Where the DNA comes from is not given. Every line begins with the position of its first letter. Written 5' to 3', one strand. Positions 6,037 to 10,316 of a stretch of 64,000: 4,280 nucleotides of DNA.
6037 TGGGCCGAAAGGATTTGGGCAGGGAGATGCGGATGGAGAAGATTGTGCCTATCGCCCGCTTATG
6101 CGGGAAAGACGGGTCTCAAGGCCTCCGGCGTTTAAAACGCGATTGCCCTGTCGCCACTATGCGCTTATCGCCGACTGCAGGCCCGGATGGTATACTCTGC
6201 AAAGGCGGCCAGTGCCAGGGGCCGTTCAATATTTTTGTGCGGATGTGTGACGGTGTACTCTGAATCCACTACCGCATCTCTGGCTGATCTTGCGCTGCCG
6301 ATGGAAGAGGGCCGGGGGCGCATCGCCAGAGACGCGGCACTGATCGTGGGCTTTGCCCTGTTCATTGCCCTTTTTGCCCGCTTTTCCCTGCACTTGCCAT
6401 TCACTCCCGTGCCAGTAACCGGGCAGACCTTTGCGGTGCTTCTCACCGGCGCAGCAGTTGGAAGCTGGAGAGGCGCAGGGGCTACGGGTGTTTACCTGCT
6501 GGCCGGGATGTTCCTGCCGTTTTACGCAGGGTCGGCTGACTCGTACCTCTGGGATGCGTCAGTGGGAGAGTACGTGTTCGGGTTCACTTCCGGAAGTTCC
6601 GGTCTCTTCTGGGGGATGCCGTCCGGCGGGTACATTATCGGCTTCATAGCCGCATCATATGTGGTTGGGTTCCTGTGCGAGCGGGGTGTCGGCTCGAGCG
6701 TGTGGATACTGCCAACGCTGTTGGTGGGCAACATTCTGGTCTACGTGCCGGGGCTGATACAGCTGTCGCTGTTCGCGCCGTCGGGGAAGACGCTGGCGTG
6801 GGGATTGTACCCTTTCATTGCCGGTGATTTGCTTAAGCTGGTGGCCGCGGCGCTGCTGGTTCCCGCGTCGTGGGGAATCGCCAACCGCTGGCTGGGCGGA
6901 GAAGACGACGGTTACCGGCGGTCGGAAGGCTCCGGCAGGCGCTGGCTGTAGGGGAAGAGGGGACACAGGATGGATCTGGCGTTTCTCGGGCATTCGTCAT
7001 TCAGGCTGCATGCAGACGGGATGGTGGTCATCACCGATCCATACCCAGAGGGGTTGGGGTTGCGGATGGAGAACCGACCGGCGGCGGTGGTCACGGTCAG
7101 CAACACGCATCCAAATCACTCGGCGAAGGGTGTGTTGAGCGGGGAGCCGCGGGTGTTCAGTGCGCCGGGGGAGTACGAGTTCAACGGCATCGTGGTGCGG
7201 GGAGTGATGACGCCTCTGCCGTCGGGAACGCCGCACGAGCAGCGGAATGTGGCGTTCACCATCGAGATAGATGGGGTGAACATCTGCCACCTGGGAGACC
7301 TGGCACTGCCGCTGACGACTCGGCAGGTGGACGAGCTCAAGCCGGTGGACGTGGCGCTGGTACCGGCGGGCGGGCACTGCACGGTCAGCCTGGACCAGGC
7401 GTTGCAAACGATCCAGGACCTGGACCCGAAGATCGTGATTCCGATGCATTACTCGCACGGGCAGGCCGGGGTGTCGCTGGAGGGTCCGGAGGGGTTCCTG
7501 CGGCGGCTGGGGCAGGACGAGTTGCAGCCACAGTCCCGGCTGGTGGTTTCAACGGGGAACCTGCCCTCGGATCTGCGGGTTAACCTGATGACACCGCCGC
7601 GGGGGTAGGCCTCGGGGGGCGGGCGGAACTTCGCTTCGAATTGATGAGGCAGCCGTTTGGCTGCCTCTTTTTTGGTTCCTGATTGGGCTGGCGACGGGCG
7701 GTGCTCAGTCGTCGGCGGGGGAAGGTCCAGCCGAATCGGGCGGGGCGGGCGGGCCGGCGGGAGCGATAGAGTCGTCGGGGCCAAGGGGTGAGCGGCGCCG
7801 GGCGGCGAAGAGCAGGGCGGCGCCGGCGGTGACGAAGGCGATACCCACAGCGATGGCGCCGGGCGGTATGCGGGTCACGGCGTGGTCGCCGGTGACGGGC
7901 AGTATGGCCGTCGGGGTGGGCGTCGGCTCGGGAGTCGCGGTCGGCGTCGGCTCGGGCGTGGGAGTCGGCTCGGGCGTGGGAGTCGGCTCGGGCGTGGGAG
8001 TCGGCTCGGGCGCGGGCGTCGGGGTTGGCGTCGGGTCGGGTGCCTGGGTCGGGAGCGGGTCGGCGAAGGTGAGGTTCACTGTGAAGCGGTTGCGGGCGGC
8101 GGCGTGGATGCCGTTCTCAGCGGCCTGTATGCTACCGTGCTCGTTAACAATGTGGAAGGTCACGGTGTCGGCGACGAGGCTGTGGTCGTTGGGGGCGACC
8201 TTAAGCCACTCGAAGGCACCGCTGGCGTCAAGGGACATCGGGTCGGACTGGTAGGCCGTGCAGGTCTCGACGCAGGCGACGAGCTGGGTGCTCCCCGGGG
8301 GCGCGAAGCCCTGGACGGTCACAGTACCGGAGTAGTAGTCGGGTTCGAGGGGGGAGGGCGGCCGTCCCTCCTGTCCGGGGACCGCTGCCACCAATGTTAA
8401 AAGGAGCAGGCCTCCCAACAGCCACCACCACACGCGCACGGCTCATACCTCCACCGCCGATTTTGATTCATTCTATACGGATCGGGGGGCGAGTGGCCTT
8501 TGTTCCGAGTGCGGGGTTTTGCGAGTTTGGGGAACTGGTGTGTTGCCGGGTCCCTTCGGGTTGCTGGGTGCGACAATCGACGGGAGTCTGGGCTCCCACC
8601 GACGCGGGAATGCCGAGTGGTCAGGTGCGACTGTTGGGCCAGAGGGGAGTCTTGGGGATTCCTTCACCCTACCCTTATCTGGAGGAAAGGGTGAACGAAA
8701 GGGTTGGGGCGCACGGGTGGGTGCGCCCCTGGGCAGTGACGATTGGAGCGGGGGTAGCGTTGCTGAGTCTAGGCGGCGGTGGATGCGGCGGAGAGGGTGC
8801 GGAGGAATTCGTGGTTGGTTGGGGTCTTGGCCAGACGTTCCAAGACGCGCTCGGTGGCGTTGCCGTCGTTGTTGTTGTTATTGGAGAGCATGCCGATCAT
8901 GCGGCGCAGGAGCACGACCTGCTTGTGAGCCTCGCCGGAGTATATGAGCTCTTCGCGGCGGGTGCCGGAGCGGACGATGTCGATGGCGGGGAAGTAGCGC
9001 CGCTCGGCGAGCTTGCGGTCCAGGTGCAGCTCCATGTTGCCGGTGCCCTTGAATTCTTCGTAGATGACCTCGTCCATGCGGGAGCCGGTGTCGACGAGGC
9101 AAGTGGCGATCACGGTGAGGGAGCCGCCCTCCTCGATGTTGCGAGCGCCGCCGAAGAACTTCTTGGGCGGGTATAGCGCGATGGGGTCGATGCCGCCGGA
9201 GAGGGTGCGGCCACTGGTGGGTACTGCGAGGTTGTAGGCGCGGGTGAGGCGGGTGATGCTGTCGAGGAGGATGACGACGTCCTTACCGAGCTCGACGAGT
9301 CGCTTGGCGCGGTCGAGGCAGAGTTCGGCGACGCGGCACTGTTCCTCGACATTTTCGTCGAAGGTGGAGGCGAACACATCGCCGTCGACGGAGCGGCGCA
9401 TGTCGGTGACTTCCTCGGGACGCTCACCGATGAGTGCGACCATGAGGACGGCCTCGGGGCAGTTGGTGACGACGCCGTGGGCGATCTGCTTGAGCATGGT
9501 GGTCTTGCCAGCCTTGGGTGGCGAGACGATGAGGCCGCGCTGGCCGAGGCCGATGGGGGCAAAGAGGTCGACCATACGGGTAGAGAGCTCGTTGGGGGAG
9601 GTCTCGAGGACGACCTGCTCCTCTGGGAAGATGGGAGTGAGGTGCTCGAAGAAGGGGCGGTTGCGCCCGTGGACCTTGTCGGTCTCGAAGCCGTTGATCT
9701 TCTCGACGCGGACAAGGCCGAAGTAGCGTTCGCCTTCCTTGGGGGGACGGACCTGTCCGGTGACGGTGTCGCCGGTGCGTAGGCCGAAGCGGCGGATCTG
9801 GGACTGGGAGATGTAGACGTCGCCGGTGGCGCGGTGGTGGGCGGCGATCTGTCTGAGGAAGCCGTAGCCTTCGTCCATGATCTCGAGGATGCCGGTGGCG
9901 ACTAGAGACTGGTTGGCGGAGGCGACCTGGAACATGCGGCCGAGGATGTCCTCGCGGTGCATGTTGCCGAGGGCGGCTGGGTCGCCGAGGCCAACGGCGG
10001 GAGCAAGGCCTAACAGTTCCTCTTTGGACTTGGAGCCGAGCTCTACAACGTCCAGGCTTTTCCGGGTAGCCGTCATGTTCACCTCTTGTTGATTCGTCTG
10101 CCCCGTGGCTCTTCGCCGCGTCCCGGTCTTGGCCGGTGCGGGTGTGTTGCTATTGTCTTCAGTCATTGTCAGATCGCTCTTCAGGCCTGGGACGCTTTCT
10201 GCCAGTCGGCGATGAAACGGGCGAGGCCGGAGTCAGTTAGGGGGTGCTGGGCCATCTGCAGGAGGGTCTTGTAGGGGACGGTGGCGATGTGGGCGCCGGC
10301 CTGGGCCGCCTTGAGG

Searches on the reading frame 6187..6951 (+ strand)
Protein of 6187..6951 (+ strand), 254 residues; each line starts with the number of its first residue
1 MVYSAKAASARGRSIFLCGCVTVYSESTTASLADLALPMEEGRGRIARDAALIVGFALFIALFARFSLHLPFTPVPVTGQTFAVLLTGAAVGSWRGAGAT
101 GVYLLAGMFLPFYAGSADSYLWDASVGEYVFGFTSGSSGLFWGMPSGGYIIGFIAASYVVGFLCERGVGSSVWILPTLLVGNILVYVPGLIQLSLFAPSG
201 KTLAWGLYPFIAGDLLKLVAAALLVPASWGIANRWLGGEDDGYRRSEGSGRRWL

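Call 95: search_protein_families(library=pfam, proteins=[window:6187-6951:+], max_evalue=0.00001)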
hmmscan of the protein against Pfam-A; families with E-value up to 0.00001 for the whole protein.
window:6187-6951:+ (254 aa): 1 family
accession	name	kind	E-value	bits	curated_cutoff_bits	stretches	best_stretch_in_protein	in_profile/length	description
PF02632.19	BioY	-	2.7e-24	86.1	25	2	135-228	45-138/140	BioY family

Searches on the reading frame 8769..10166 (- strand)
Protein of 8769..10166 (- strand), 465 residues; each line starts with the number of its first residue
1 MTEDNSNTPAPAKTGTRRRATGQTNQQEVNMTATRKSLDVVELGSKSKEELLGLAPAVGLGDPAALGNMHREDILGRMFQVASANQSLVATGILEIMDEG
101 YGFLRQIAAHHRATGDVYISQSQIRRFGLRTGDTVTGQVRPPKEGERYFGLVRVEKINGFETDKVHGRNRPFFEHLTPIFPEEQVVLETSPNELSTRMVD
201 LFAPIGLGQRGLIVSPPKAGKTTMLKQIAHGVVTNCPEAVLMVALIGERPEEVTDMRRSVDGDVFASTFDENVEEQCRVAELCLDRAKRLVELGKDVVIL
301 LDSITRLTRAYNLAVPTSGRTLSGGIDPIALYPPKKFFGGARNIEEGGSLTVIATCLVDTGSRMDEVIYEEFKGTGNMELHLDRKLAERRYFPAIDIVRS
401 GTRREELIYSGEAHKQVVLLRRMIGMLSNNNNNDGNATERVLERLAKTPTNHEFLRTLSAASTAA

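Call 95: search_protein_families(library=pfam, proteins=[window:8769-10166:-], max_evalue=0.00001)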
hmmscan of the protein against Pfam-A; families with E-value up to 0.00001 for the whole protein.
window:8769-10166:- (465 aa): 2 families
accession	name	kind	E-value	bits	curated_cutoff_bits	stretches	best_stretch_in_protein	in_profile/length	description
PF07497.18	Rho_RNA_bind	-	1.3e-30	105.5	27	1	91-161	2-71/73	Rho termination factor, RNA-binding domain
PF00006.31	ATP-synt_ab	-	1.2e-25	90.9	29.5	1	196-400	2-211/213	ATP synthase alpha/beta family, nucleotide-binding domain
